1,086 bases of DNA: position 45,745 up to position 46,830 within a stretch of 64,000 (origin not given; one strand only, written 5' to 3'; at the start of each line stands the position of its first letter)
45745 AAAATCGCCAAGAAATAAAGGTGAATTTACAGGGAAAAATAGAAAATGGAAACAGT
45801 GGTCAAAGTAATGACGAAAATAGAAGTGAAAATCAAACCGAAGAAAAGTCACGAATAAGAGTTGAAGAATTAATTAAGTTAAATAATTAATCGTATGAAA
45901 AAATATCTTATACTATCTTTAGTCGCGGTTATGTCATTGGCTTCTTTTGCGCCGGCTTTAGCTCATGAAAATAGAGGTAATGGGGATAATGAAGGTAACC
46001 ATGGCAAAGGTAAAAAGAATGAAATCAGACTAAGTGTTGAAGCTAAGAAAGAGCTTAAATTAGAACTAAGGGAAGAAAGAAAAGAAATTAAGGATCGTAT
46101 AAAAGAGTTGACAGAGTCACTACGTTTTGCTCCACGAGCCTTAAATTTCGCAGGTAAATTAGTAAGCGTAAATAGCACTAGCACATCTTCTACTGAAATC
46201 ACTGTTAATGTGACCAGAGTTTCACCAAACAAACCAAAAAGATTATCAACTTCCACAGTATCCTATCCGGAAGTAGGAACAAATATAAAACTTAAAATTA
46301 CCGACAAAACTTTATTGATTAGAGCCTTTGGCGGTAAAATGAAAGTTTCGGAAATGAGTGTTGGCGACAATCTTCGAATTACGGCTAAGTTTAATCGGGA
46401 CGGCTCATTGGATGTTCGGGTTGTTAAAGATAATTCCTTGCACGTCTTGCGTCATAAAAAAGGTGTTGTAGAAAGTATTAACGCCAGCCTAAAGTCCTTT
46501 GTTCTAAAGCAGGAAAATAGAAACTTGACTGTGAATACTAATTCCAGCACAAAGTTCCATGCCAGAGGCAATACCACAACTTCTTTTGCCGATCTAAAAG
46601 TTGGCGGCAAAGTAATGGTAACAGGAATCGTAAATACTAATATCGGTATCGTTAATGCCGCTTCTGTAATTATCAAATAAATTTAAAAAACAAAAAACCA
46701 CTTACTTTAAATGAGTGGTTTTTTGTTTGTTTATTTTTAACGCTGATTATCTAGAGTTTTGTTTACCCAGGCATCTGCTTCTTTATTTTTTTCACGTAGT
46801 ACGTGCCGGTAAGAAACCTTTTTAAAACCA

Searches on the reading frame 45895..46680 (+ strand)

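Call 8: search_protein_families(library=pfam, proteins=[window:45895-46680:+], max_evalue=0.01)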
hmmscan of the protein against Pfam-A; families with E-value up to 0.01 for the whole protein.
window:45895-46680:+ (261 aa): 1 family
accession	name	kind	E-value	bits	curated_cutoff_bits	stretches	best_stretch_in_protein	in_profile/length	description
PF18914.6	DUF5666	-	2.2e-06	28.3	27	1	189-249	1-51/60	Domain of unknown function (DUF5666)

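Call 70: search_protein_families(library=ncbifam, proteins=[window:45895-46680:+], max_evalue=0.01)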
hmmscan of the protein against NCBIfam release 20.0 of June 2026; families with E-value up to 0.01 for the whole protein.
window:45895-46680:+ (261 aa): 0 families
